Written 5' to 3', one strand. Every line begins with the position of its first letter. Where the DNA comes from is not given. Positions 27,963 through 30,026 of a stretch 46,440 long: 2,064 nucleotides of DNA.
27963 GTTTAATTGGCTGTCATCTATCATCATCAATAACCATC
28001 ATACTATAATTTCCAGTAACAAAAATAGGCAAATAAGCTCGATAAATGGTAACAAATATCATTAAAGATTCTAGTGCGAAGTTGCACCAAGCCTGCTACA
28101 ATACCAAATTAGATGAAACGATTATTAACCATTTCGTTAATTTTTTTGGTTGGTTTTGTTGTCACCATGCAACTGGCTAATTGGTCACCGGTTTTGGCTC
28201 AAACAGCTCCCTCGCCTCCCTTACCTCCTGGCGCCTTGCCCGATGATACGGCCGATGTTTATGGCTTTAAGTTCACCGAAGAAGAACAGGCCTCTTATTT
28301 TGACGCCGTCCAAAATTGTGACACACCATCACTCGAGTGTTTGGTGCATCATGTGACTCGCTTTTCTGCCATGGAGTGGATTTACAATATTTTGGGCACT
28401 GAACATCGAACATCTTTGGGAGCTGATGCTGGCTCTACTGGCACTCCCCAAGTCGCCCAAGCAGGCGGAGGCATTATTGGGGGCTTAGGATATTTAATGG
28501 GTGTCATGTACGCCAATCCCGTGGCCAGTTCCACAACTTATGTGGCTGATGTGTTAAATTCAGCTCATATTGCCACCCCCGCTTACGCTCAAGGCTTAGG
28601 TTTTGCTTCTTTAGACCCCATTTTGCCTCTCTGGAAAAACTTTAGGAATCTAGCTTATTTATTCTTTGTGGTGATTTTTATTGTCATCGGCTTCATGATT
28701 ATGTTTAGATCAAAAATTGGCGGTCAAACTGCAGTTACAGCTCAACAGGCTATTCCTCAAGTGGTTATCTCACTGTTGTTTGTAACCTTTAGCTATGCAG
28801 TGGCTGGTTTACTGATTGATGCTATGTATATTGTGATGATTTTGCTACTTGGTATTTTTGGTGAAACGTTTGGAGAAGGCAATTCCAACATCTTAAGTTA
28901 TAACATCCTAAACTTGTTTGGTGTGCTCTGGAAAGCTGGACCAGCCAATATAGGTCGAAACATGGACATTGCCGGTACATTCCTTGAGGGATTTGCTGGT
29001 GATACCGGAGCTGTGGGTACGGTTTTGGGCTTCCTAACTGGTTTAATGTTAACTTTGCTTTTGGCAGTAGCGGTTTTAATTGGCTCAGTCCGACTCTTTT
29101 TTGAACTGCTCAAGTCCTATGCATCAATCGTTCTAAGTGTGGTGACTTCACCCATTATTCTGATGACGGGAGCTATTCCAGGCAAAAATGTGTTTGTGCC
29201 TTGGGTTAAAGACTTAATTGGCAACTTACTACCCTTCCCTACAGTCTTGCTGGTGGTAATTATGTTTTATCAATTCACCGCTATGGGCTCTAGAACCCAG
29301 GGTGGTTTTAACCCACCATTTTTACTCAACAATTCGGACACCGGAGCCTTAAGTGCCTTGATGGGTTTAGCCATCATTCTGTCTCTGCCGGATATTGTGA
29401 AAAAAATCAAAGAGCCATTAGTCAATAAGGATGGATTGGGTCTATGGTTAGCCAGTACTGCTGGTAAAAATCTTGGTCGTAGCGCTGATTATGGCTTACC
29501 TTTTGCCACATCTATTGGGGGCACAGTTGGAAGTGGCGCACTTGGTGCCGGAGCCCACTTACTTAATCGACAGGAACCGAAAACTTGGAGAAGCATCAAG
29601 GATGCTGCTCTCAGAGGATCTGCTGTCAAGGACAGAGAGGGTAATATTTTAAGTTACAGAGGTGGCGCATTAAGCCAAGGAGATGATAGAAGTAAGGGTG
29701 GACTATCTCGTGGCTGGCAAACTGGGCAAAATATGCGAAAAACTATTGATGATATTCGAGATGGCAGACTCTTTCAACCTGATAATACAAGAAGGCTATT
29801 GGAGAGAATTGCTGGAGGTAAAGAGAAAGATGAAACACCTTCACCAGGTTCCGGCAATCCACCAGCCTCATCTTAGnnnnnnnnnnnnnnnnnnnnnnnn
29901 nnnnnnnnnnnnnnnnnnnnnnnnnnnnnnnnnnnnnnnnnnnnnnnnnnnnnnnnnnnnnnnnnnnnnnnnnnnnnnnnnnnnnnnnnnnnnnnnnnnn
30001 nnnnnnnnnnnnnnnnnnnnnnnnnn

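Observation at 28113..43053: A T4SS-like core (VirB6-like, PrgK-like, PrgI/VirB3-like, VirB4) with no recognisable coupling protein, relaxase or integrase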

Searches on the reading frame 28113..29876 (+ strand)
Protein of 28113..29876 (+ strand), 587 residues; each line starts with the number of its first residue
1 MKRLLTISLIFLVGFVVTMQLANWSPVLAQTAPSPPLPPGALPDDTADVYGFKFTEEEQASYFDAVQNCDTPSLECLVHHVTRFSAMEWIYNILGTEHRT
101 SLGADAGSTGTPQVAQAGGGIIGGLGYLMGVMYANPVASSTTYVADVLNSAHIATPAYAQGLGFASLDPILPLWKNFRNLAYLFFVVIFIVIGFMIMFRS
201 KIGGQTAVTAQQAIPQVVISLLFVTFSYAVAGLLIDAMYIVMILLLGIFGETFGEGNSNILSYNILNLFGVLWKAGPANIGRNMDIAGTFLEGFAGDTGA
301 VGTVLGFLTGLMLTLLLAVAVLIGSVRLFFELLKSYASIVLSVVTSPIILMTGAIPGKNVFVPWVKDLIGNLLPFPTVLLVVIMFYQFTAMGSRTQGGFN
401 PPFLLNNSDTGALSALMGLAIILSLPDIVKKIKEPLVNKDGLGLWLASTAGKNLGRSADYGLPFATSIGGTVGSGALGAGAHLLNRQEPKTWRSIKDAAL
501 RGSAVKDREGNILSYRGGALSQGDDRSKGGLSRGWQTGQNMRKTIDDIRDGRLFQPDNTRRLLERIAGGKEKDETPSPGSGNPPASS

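Call 4: search_protein_families(library=pfam, proteins=[window:28113-29876:+], max_evalue=0.01)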
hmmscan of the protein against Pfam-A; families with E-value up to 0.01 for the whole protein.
window:28113-29876:+ (587 aa): 1 family
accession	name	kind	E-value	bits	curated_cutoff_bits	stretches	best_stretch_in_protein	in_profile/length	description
PF03699.18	UPF0182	-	0.0084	14.7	27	0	102-271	78-250/770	Uncharacterised protein family (UPF0182)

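Call 22: search_protein_families(library=ncbifam, proteins=[window:28113-29876:+], max_evalue=1)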
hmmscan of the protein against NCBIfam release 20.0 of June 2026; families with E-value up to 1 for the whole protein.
window:28113-29876:+ (587 aa): 0 families

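Call 36: find_encoding_contigs(protein=window:28113-29876:+, flank=10000, max_places=6)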
Protein window:28113-29876:+ (587 aa): 1 contig read that carries it; 1 place shown.
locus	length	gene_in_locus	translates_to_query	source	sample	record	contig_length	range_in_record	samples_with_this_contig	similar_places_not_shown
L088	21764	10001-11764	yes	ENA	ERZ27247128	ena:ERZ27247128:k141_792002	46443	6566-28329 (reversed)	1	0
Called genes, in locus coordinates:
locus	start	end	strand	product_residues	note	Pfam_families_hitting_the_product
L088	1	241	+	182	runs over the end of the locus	PF18895:T4SS_pilin (weak)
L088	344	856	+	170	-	-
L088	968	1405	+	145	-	PF18895:T4SS_pilin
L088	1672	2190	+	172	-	PF18895:T4SS_pilin (weak)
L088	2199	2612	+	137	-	PF18895:T4SS_pilin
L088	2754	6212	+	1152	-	-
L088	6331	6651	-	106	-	-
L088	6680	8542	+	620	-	PF18896:SLT_3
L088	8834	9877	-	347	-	-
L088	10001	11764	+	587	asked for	-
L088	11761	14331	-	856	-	-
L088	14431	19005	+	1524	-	PF01551:Peptidase_M23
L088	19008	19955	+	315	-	-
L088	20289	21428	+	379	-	PF12666:PrgI (weak), PF13620:CarboxypepD_reg (weak)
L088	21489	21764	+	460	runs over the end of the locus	PF26593:TraC-like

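Call 38: find_homologous_proteins(query=window:28113-29876:+, max_evalue=0.001)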
Query window:28113-29876:+ (587 aa): 583 proteins with E <= 0.001 among 8000 candidates; the best 120 are listed.
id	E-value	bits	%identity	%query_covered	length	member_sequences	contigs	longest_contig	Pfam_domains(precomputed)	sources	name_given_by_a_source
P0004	0.0e+0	1267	100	97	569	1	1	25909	-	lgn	-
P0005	0.0e+0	1041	84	98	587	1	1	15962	-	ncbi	ncbi:MAG: hypothetical protein ABIJ33_00185 [Patescibacteria group bacterium]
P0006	1.3e-263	894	100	70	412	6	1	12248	-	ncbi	ncbi:MAG: hypothetical protein ABIJ03_01845, partial [Patescibacteria group bacterium]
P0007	1.3e-249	848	84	77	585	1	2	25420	-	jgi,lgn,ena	-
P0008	1.0e-210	719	72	79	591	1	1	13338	-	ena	-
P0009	3.3e-165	569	54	90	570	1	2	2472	-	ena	-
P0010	3.7e-158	546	50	91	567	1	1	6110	-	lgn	-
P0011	2.0e-155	537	48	93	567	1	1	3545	-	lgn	-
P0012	5.3e-154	532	49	98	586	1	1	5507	-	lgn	-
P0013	1.5e-151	524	50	93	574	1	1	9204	-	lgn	-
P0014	4.7e-151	522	47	94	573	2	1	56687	-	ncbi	-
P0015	1.0e-143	498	50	89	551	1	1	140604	-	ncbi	-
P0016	1.4e-143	498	46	99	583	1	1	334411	-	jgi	jgi:hypothetical protein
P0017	1.5e-143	498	48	92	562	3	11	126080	-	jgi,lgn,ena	-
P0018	9.5e-143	495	54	76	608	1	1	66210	-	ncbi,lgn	-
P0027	1.7e-135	471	46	98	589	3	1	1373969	-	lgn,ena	-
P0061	3.1e-125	437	51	77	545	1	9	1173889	-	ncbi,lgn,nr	ncbi:MAG: hypothetical protein BroJett025_11020 [Patescibacteria group bacterium]|nr:MAG: hypothetic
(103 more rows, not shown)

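Call 43: search_solved_structures(query=A1, max_evalue=10)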
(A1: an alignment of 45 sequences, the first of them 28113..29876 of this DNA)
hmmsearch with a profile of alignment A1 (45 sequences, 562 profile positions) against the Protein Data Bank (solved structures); distinct sequences matched with E-value up to 10: 1.
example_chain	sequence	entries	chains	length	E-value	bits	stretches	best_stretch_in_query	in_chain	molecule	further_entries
4fe8_A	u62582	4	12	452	8.3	8.4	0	471-551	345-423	Maltose-binding periplasmic protein,Huntingtin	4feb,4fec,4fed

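Call 54: predict_structure(alignment_id=A1)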
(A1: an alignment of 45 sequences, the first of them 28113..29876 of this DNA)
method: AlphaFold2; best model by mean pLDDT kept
length: 587 residues; sequences in the alignment: 45
mean_pLDDT: 69.1   pTM: 0.51
mean pLDDT of the five models: 69.1, 68.0, 64.7, 61.9, 61.5
residues with pLDDT >= 90: 49; 70-90: 271; 50-70: 162; < 50: 105
segments of 3 or more residues with pLDDT < 50: 23-34, 45-53, 87-140, 456-469, 571-581
pLDDT, mean of each block of 10 residues (from residue 1): 86 82 46 53 48 62 72 71 56 40 37 38 41 43 59 58 61 76 81 78 65 80 83 86 83 65 75 72 70 64 79 84 90 91 87 82 92 93 83 59 55 76 89 79 60 53 46 69 83 86 85 80 57 71 75 72 69 46 46
secondary structure, 60 per line:
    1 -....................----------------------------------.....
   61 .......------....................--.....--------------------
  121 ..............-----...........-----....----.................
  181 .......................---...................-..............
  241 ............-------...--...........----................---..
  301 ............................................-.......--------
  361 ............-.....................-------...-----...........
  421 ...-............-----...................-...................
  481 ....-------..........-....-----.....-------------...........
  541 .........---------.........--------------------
elements in order: H2-21 H56-67 H74-93 H96-100 H121-134 H140-150 H156-159 H164-203 H207-225 H227-252 H265-275 H280-295 H299-344 H346-352 H361-372 H374-394 H410-423 H425-436 H442-460 H462-484 H492-501 E503-506 E512-516 H530-549 H559-567

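Call 59: fold_search(model_id=the predicted structure, library=pdb)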
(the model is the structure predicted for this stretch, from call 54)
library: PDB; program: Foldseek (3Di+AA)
matches with E <= 10: 231; with E <= 0.001: 0
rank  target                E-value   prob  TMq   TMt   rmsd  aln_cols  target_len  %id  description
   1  8rtd_L                1.7e-02  0.99  0.22  0.37  11.8       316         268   14  Stalk-Arches-IMC structure from the fully-assembled R388 type IV secretion system determined by cryo-EM. (released 2024-06-19)
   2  8rt9_F                4.8e-02  0.97  0.23  0.39  11.8       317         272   15  Stalk complex full-length structure (TrwJ/VirB5-TrwI/VirB6) from the fully-assembled R388 type IV secretion system det (released 2024-06-19)
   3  7o3v_G                7.2e-02  0.75  0.19  0.30  13.0       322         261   12  Stalk complex structure (TrwJ/VirB5-TrwI/VirB6) from the fully-assembled R388 type IV secretion system determined by c (released 2022-06-22)
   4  7o3v_J                1.5e-01  0.92  0.23  0.41  10.4       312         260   15  Stalk complex structure (TrwJ/VirB5-TrwI/VirB6) from the fully-assembled R388 type IV secretion system determined by c (released 2022-06-22)
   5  7o3v_F                2.3e-01  0.92  0.24  0.43  11.2       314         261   14  Stalk complex structure (TrwJ/VirB5-TrwI/VirB6) from the fully-assembled R388 type IV secretion system determined by c (released 2022-06-22)
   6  9ngy_FP1              5.3e-01  0.15  0.12  0.09  35.2       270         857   15  In situ cryo-EM structure of protochannel (DotA-IcmX) of the Legionella Dot/Icm T4SS machine (released 2025-09-17)
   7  8rtd_H                6.1e-01  0.57  0.20  0.39  14.6       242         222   14  Stalk-Arches-IMC structure from the fully-assembled R388 type IV secretion system determined by cryo-EM. (released 2024-06-19)
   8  9iqv_B                6.9e-01  0.14  0.10  0.18  25.3       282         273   12  Cryo-EM structure of MT3-alpha1AAR (released 2025-07-23)
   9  4u9n_A                9.4e-01  0.11  0.10  0.19  15.4       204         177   16  Structure of a membrane protein (released 2014-12-03)
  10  4u9l_B                9.9e-01  0.11  0.08  0.20  23.1       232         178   15  Structure of a membrane protein (released 2014-12-03)
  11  4u9l_A                9.9e-01  0.11  0.10  0.19  15.5       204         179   16  Structure of a membrane protein (released 2014-12-03)
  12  8iyj_C3               1.0e+00  0.06  0.08  0.10  54.6       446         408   11  Cryo-EM structure of the 48-nm repeat doublet microtubule from mouse sperm (released 2023-07-05)
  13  7udn_B                1.2e+00  0.23  0.17  0.28  29.3       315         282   11  Crystal structure of designed helical repeat protein RPB_PLP1_R6 in alternative conformation 2 (released 2023-03-22)
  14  7o3v_H                1.3e+00  0.47  0.18  0.42  11.2       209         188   12  Stalk complex structure (TrwJ/VirB5-TrwI/VirB6) from the fully-assembled R388 type IV secretion system determined by c (released 2022-06-22)
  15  8ug8_A                1.3e+00  0.08  0.11  0.15  25.3       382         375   16  Mus musculus Otopetrin 2 (mOTOP2) in pH 7.0, intermediate state (released 2024-08-21)
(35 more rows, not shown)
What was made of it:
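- On Patescibacteria-clade T4SS (MPF_FATA-derived): The top 5 PDB fold hits are all TrwI/VirB6, but with E 0.017-0.23 and TM 0.30-0.43 on the target (call 59).
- Checked: It rests on topology plus a weak fold match: the top 5 PDB hits are all TrwI/VirB6, but with E 0.017-0.23 (call 59).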

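Call 92: find_encoding_contigs(protein=P0027, flank=10000, max_places=1)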
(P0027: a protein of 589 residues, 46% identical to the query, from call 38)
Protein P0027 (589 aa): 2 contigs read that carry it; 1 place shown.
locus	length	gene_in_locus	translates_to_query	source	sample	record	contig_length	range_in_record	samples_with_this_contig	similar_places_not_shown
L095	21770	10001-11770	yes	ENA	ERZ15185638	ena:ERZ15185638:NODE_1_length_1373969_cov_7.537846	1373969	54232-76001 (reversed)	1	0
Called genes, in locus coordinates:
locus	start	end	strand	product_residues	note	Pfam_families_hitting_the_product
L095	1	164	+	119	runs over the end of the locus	-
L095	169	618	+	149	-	-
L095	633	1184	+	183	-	-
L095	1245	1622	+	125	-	PF18895:T4SS_pilin (weak)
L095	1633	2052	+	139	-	PF18895:T4SS_pilin (weak)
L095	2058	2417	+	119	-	PF18895:T4SS_pilin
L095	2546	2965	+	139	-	PF18895:T4SS_pilin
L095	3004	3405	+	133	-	PF18895:T4SS_pilin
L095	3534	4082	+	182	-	-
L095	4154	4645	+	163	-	PF18895:T4SS_pilin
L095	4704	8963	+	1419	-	-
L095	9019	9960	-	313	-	-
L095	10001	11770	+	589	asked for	-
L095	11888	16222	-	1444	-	-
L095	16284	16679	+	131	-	PF01687:Flavokinase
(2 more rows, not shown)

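Call 93: find_encoding_contigs(protein=P0061, flank=10000, max_places=1)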
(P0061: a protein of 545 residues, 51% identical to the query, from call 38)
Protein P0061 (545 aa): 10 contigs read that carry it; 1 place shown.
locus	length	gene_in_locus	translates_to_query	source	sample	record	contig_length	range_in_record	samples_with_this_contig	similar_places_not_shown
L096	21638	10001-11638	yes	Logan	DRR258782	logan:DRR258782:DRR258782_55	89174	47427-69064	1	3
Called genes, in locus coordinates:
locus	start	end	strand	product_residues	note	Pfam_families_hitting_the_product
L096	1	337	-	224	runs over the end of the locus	PF00293:NUDIX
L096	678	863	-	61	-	-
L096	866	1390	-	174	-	PF04542:Sigma70_r2, PF08281:Sigma70_r4_2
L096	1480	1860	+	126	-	-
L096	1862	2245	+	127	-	-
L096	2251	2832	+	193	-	-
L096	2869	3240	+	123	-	PF18895:T4SS_pilin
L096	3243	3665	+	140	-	PF18895:T4SS_pilin (weak)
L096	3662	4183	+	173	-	PF18895:T4SS_pilin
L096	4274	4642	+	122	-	PF18895:T4SS_pilin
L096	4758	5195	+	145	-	PF18895:T4SS_pilin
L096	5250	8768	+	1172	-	-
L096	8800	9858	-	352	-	-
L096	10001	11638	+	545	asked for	-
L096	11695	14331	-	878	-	-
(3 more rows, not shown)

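Call 94: find_encoding_contigs(protein=P0016, flank=10000, max_places=1)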
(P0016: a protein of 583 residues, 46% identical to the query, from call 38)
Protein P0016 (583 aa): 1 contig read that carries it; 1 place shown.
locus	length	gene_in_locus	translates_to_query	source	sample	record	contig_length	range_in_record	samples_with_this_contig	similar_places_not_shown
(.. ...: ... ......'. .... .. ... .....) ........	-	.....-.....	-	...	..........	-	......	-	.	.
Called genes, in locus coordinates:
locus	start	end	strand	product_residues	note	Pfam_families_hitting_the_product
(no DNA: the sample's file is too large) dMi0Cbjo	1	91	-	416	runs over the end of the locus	PF00368:HMG-CoA_red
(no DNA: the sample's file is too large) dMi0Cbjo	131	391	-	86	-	PF05016:ParE_toxin, PF15738:YafQ_toxin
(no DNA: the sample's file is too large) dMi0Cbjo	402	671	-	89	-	PF04221:RelB, PF19891:DUF6364 (weak)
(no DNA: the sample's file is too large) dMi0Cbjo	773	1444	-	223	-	PF00293:NUDIX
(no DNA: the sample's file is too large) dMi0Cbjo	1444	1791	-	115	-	-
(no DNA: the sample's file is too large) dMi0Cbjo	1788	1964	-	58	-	-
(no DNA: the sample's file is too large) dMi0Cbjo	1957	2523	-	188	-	PF07638:Sigma70_ECF (weak), PF04542:Sigma70_r2, PF08281:Sigma70_r4_2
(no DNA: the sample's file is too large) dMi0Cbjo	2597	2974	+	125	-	PF18895:T4SS_pilin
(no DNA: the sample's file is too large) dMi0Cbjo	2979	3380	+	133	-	-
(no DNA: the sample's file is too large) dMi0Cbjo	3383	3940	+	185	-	-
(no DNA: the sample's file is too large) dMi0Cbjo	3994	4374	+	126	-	PF18895:T4SS_pilin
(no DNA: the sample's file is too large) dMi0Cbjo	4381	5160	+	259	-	PF18895:T4SS_pilin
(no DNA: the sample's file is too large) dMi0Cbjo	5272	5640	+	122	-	PF18895:T4SS_pilin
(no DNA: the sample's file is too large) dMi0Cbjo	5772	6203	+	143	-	PF18895:T4SS_pilin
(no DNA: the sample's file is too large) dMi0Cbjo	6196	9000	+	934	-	-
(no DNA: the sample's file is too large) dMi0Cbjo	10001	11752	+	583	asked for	-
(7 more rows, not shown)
